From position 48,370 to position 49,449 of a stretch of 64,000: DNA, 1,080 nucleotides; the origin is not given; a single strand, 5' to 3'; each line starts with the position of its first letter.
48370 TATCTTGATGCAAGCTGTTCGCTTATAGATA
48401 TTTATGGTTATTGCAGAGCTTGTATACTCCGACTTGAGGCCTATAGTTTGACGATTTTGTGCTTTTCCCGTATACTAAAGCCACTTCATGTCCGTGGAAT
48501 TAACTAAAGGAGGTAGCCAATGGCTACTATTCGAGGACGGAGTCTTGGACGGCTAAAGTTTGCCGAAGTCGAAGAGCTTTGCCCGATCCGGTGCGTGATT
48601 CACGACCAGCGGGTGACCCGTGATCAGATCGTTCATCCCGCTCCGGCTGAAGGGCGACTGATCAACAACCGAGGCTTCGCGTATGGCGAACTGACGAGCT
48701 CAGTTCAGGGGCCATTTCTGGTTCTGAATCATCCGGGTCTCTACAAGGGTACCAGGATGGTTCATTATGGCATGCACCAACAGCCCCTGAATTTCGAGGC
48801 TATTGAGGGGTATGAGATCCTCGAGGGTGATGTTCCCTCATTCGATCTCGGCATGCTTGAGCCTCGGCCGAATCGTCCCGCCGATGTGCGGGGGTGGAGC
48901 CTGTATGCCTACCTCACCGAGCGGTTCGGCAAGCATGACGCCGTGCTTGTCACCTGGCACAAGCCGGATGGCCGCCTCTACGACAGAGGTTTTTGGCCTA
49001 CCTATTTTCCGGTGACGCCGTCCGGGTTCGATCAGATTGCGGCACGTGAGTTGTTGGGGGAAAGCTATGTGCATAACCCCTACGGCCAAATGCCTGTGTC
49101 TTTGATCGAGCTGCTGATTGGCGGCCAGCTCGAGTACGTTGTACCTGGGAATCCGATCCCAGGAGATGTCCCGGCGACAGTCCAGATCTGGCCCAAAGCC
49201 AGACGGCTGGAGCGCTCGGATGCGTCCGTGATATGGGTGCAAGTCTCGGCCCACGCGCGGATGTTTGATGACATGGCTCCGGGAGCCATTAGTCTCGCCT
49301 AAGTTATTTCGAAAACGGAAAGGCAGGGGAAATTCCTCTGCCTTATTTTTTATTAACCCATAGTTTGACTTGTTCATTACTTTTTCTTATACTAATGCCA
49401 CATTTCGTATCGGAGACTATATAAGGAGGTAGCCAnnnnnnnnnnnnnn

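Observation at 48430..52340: Array of four self-contained, strongly expressed cassettes encoding divergent zinc-ribbon paralogs (family B)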

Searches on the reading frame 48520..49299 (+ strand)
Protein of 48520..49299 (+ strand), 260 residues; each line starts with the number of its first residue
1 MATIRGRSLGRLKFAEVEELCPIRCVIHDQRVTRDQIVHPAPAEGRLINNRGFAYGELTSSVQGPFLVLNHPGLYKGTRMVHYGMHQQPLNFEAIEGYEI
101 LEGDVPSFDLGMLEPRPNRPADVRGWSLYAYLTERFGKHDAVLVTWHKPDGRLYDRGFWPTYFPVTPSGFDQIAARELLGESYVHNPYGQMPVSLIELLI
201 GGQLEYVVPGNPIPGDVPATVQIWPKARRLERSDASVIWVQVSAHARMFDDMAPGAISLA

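Call 9: search_protein_families(library=pfam, proteins=[window:48520-49299:+], max_evalue=1)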
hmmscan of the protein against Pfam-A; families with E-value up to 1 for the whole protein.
window:48520-49299:+ (260 aa): 0 families

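Call 10: search_protein_families(library=phrogs, proteins=[window:48520-49299:+], max_evalue=1)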
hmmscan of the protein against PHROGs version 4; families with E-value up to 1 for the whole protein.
window:48520-49299:+ (260 aa): 0 families

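Call 11: search_protein_families(library=padloc, proteins=[window:48520-49299:+], max_evalue=1)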
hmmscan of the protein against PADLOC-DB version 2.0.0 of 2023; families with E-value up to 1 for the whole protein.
window:48520-49299:+ (260 aa): 0 families

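Call 16: find_homologous_proteins(query=A1, max_evalue=0.001)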
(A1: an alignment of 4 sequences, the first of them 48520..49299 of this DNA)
Query A1 (4 sequences) (260 aa, profile of the alignment): 2 proteins with E <= 0.001 among 8000 candidates.
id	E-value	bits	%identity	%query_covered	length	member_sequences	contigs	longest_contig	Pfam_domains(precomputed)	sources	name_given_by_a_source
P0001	1.4e-101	358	100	100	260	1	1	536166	-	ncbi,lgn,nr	ncbi:hypothetical protein HGA91_01845 [candidate division WWE3 bacterium]|nr:hypothetical protein [c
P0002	2.0e-78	282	25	28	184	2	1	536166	-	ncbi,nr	ncbi:hypothetical protein HGA91_01855 [candidate division WWE3 bacterium]|nr:hypothetical protein [c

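Call 25: search_protein_representatives(alignment_id=A1)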
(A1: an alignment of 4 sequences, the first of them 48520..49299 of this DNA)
Query: 4 sequences, 322 profile positions. Proteins with E-value up to 0.001 (for the whole library): 75; up to 1e-10: 8; up to 1e-30: 5. The best 75 are listed.
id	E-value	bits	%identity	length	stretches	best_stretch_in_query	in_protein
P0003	3.2e-139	480.0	-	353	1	1-322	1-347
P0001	4.3e-102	358.0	-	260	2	188-321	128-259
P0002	6.4e-79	281.8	-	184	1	140-322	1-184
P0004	2.0e-77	276.9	-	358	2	99-320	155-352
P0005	5.3e-41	157.2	-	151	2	23-124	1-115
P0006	1.7e-12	63.6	-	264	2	9-91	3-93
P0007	2.4e-12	63.1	-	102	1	12-90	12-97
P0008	9.0e-11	57.9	-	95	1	5-89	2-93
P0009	1.1e-09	54.3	-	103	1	14-90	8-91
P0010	1.5e-09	53.9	-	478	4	100-129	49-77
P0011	3.5e-08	49.4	-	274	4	99-124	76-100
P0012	8.7e-08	48.1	-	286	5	94-130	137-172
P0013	1.4e-07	47.4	-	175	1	187-318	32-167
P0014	3.8e-07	46.0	-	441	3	100-134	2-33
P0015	2.0e-06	43.6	-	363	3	99-130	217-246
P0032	2.2e-05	40.2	-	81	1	8-89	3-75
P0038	5.8e-05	38.8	-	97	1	13-82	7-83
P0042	1.1e-04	37.9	-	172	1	182-319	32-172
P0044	1.4e-04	37.6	-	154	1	187-318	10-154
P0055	3.2e-04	36.4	-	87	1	8-91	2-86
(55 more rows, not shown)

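Call 28: find_encoding_contigs(protein=P0004, flank=10000, max_places=6)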
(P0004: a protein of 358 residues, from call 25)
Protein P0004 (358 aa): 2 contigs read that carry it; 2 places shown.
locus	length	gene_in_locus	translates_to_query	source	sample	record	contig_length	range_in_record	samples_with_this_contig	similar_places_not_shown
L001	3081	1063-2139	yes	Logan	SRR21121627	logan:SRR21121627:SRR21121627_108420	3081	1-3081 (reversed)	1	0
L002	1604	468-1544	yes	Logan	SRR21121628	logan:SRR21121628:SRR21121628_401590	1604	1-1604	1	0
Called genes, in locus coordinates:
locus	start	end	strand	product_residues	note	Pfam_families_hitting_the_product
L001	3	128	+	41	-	?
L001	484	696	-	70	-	-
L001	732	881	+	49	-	-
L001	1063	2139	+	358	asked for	PF18912:DZR_2 (faint), PF12773:DZR (weak)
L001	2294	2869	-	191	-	PF03473:MOSC (weak)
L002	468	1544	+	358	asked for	PF18912:DZR_2 (faint), PF12773:DZR (weak)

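Call 29: find_encoding_contigs(protein=P0008, flank=8000, max_places=6)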
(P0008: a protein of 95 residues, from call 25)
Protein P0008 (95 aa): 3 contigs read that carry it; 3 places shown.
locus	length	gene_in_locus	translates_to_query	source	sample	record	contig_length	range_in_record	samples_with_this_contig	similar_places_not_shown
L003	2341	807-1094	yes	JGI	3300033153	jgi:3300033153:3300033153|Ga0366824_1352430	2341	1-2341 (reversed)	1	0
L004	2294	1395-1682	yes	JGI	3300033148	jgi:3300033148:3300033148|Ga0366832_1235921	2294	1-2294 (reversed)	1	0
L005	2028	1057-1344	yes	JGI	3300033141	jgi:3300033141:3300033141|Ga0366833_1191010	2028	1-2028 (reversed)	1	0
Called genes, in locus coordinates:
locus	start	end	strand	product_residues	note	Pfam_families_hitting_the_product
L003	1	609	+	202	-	?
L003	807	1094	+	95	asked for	-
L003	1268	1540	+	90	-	-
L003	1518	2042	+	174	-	-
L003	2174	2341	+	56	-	?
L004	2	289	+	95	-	?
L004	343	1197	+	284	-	PF03054:tRNA_Me_trans, PF20259:tRNA_Me_trans_M, PF20258:tRNA_Me_trans_C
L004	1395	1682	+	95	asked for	-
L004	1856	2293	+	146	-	?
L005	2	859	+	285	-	?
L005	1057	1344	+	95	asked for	-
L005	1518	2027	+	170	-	?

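Call 38: find_encoding_contigs(protein=P0044, flank=8000, max_places=5)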
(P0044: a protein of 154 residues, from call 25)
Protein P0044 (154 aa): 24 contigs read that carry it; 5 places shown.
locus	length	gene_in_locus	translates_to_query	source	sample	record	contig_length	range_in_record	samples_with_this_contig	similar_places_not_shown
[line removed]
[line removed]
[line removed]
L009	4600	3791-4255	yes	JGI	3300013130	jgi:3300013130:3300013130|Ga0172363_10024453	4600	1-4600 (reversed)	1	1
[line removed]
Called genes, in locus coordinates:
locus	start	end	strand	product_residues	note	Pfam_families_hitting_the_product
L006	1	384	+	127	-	?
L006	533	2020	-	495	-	PF12072:RNase_Y_N, PF00013:KH_1 (faint), PF01966:HD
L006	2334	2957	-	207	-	PF27462:RecX_N, PF21982:RecX_HTH1 (weak), PF02631:RecX_HTH2, PF21981:RecX_HTH3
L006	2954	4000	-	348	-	PF00154:RecA_N, PF06745:ATPase (faint), PF08423:Rad51, PF27531:MT3502_N (weak), PF21096:RecA_C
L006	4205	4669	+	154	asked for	-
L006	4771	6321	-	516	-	PF00239:Resolvase, PF07508:Recombinase, PF13408:Zn_ribbon_recom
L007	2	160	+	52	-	?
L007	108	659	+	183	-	-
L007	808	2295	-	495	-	PF12072:RNase_Y_N, PF00013:KH_1 (faint), PF01966:HD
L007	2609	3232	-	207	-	PF27462:RecX_N, PF21982:RecX_HTH1 (weak), PF02631:RecX_HTH2, PF21981:RecX_HTH3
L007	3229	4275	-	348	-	PF00154:RecA_N, PF06745:ATPase (faint), PF08423:Rad51, PF27531:MT3502_N (weak), PF21096:RecA_C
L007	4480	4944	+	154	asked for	-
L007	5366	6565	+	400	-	?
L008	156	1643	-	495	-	PF12072:RNase_Y_N, PF00013:KH_1 (faint), PF01966:HD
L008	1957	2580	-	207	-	PF27462:RecX_N, PF21982:RecX_HTH1 (weak), PF02631:RecX_HTH2, PF21981:RecX_HTH3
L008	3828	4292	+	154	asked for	-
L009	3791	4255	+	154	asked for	-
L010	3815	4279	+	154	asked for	-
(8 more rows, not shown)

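Call 40: find_encoding_contigs(protein=P0013, flank=8000, max_places=3)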
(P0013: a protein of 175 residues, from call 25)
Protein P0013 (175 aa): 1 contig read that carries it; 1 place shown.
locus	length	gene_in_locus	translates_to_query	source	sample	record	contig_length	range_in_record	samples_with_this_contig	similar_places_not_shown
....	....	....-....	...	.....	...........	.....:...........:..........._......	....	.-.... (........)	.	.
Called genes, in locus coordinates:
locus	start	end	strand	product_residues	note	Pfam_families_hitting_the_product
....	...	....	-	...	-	-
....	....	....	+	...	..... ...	-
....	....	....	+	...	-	-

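Call 47: find_encoding_contigs(protein=P0007, flank=8000, max_places=4)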
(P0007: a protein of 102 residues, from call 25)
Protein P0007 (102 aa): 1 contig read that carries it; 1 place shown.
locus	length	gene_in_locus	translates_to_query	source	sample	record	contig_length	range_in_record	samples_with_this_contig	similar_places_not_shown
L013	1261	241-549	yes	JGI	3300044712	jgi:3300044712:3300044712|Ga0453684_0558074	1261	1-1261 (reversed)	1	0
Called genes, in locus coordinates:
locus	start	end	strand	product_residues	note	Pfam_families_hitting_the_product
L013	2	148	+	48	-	?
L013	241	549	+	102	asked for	-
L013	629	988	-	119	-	-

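Call 48: find_encoding_contigs(protein=P0009, flank=8000, max_places=4)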
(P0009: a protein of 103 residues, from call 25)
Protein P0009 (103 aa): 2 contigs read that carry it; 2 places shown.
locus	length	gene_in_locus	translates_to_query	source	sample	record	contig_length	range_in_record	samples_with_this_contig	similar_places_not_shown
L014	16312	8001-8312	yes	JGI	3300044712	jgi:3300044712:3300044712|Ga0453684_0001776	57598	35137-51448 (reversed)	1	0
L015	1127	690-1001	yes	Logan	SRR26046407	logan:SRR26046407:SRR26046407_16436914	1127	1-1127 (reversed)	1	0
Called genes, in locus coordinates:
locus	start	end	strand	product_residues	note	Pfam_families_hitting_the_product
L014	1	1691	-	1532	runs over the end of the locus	-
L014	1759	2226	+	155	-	PF01668:SmpB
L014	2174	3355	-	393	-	PF09594:GT87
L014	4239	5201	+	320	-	PF26314:MptA_B_family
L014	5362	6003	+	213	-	PF00156:Pribosyltran (faint)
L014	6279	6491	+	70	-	-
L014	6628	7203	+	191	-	-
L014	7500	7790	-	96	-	-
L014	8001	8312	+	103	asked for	-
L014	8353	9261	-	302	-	-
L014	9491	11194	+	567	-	PF00999:Na_H_Exchanger, PF02254:TrkA_N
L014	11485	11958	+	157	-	PF00583:Acetyltransf_1, PF13508:Acetyltransf_7 (weak)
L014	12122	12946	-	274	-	-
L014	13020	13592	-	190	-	-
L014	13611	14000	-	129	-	PF01035:DNA_binding_1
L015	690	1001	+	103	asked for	-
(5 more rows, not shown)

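Call 49: find_encoding_contigs(protein=P0006, flank=8000, max_places=4)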
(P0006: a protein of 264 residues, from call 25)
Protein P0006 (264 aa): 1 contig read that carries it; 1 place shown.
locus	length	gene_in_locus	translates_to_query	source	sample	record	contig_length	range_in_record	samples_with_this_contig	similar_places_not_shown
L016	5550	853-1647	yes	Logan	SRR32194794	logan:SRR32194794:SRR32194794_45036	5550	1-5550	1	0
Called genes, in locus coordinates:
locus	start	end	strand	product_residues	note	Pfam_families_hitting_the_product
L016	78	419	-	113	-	-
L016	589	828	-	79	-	-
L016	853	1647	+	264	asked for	-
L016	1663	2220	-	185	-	PF01558:POR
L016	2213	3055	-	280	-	PF02775:TPP_enzyme_C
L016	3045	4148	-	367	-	PF01855:POR_N, PF02780:Transketolase_C, PF17147:PFOR_II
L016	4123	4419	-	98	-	PF12838:Fer4_7 (faint), PF13237:Fer4_10 (faint), PF00037:Fer4 (faint), PF12837:Fer4_6 (weak), PF14697:Fer4_21 (weak)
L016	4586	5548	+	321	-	?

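Call 74: find_related_loci(query=A7, collection=genome_contigs, flank=10000)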
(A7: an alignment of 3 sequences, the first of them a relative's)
Query A7 (95 aa) in genome_contigs; peptide patterns used: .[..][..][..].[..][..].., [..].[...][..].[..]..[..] (x = any residue, [..] = any of these).
39 stretches matched a pattern; 1 encode a relative of the query (tblastn E <= 1e-3); 1 distinct loci.
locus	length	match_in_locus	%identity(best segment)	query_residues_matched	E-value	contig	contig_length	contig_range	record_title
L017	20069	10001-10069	61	18-40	1e-6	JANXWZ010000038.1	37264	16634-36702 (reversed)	MAG: Rhodanobacteraceae bacterium isolate GL140_2_metabat_322 GL140_2_k141_1369536, whole genome shotgun sequence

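Call 79: search_protein_families(library=ncbifam, proteins=[window:48520-49299:+, P0004, P0008, P0009, P0013, P0044, P0006], max_evalue=1)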
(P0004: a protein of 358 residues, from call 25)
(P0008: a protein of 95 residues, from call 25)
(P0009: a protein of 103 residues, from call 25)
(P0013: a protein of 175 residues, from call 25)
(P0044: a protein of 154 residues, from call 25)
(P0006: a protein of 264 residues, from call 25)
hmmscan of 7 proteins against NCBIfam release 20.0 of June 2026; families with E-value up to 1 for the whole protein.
window:48520-49299:+ (260 aa): 0 families

P0004 (358 aa): 3 families
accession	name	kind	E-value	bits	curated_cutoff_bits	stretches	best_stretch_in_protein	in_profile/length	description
NF045510.1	4Cys_prefix_kin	domain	0.00078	19.6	24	2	126-136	16-26/26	4-Cys prefix domain-containing protein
TIGR03826.1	YvyF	hypoth_equivalog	0.0062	16.5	124.15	1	155-179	81-105/137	TIGR03826 family flagellar region protein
NF052237.1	biotin_BsaP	equivalog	0.096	12.7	39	1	128-162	1-33/53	biotin synthase auxiliary protein BsaP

P0008 (95 aa): 0 families

P0009 (103 aa): 0 families

P0013 (175 aa): 2 families
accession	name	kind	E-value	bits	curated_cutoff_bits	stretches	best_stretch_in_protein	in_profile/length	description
NF058618.1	transduce_GlnX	subfamily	0.32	10.1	250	1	1-32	208-239/413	GlnX family signal transduction membrane protein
NF040576.1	T2SS_GspM_XpsM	equivalog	0.33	10.6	60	1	5-45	3-45/180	type II secretion system protein GspM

P0044 (154 aa): 0 families

P0006 (264 aa): 0 families

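Call 80: search_protein_families(library=pfam, proteins=[P0004, P0006, P0007, P0008, P0009, P0013, P0042, P0044, P0032, P0038], max_evalue=1)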
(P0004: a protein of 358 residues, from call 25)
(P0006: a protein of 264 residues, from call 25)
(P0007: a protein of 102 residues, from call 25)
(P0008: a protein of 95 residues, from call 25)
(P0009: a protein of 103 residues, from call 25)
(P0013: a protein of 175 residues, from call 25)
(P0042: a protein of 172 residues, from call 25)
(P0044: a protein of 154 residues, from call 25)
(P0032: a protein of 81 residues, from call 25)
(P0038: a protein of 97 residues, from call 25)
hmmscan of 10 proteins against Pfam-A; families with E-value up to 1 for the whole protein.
P0004 (358 aa): 15 families
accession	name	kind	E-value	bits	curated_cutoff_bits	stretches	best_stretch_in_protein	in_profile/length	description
PF12773.13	DZR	-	1.8e-07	31.7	27.3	1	114-175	1-45/45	Double zinc ribbon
PF18912.6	DZR_2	-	1.6e-05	25.1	27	2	153-178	19-46/56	Double zinc ribbon domain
PF13248.11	Zn_ribbon_3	-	0.00011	22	27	1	114-136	5-26/26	zinc-ribbon domain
PF07191.17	Zn_ribbon_6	-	0.00013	22.3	25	1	154-179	15-40/67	Double zinc ribbon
PF13240.11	Zn_Ribbon_1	-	0.00025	21.2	25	2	125-136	12-23/23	zinc-ribbon domain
PF17032.10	Zn_ribbon_15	-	0.00026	22.2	28.9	1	155-175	52-73/73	zinc-ribbon family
PF14803.11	Zn_ribbon_Nudix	-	0.0011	19.3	25.6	0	152-163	19-30/34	Nudix N-terminal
PF10083.14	DUF2321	-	0.095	12.8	24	1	123-177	23-76/157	Uncharacterized protein conserved in bacteria (DUF2321)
PF08772.16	Zn_ribbon_NOB1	-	0.13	12.9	24.9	1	114-134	11-31/72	Nin one binding (NOB1) Zn-ribbon like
PF10005.14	Zn_ribbon_DZR_6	-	0.25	12.5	23.4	0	158-184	4-31/93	zinc-ribbon domain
PF13005.12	zf-IS66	-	0.29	12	27.3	0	168-183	1-17/46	zinc-finger binding domain of transposase IS66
PF01396.24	Zn_ribbon_Top1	-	0.5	10.6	32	0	169-178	2-11/39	Topoisomerase DNA binding C4 zinc finger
PF04828.22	GFA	-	0.63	10.6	24.3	0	123-139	68-84/115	Glutathione-dependent formaldehyde-activating enzyme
PF03110.19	SBP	-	0.8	10.5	27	0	123-134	36-47/75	SBP domain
PF01155.25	HypA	-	0.98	9.9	28.9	0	152-176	67-94/112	Hydrogenase/urease nickel incorporation, metallochaperone, hypA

P0006 (264 aa): 0 families

P0007 (102 aa): 0 families

P0008 (95 aa): 0 families

P0009 (103 aa): 0 families

P0013 (175 aa): 2 families
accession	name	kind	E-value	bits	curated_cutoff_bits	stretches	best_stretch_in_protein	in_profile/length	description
PF06097.16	DUF945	-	0.011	15.3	26.8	1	5-74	5-69/460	Bacterial protein of unknown function (DUF945)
PF03988.17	DUF347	-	0.28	11.9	28.2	1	2-21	30-49/52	Repeat of Unknown Function (DUF347)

P0042 (172 aa): 1 family
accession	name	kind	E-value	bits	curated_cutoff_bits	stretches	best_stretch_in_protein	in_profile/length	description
PF12811.12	BaxI_1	-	0.15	12.1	26.2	1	15-54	54-92/233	Bax inhibitor 1 like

P0044 (154 aa): 1 family
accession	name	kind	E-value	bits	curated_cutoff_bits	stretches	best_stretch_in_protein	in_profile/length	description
PF21835.1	YIEGIA_cap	-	0.14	12.3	24.1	0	106-134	9-36/58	Capping complex subunit for YIEGIA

P0032 (81 aa): 0 families

P0038 (97 aa): 1 family
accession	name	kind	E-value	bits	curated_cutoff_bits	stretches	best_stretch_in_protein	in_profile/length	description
PF21802.2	Cas3-like_C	-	0.2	12.2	27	1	12-66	33-90/96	CRISPR-associated Cas3 subtype I-F/YPEST-like, C-terminal domain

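Call 85: find_encoding_contigs(protein=P0038, flank=8000, max_places=3)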
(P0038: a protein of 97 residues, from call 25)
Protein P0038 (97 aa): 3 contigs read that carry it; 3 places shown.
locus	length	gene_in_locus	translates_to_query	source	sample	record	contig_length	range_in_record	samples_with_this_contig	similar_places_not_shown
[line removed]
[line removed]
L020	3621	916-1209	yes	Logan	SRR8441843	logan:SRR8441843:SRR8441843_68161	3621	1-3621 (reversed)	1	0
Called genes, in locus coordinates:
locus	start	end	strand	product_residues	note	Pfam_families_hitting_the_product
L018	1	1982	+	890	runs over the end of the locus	PF00912:Transgly, PF00905:Transpeptidase, PF17957:Big_7 (weak)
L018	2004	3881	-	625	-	PF03483:B3_4, PF03484:B5, PF17759:tRNA_synthFbeta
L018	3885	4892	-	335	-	PF02912:Phe_tRNA-synt_N, PF01409:tRNA-synt_2d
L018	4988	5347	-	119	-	PF00453:Ribosomal_L20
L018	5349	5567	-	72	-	PF01632:Ribosomal_L35p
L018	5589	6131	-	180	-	PF05198:IF3_N, PF00707:IF3_C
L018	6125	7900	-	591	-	PF07973:tRNA_SAD, PF00587:tRNA-synt_2b, PF03129:HGTP_anticodon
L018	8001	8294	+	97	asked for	-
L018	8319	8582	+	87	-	-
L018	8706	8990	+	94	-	-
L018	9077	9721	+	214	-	PF01509:TruB_N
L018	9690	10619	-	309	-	-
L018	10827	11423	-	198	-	PF00574:CLP_protease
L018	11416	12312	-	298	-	PF05697:Trigger_N, PF05698:Trigger_C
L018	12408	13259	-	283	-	PF09863:DUF2090, PF01791:DeoC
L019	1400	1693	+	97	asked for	-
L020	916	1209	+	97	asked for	-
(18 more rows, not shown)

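Call 86: find_encoding_contigs(protein=P0032, flank=8000, max_places=3)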
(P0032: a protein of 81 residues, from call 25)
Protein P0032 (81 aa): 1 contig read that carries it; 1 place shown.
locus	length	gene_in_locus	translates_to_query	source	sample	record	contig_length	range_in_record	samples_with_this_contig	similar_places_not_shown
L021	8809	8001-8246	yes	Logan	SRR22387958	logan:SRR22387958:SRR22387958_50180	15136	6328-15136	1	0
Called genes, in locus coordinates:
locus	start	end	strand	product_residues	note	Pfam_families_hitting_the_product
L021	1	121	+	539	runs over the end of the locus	PF00117:GATase, PF07722:Peptidase_C26 (weak), PF02540:NAD_synthase (faint), PF00958:GMP_synt_C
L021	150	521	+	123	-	-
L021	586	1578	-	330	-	PF11258:DUF3048, PF17479:DUF3048_C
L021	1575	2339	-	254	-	PF01386:Ribosomal_L25p, PF14693:Ribosomal_TL5_C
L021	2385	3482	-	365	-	PF01098:FTSW_RODA_SPOVE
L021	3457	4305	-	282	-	-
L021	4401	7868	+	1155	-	PF02811:PHP, PF07733:DNA_pol3_alpha, PF17657:DNA_pol3_finger, PF14579:HHH_6, PF01336:tRNA_anti-codon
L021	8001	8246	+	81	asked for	-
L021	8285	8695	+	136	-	-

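Call 87: find_encoding_contigs(protein=P0055, flank=8000, max_places=3)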
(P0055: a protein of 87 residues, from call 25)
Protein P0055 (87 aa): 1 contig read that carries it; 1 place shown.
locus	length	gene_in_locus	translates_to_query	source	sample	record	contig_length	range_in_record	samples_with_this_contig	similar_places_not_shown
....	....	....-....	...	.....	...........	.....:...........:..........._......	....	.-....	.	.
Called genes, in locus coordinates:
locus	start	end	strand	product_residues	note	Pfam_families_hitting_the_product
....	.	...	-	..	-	?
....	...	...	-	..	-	-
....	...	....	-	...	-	-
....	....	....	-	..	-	-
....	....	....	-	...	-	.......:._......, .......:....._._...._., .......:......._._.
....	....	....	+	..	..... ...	-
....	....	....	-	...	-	-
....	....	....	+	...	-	-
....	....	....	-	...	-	?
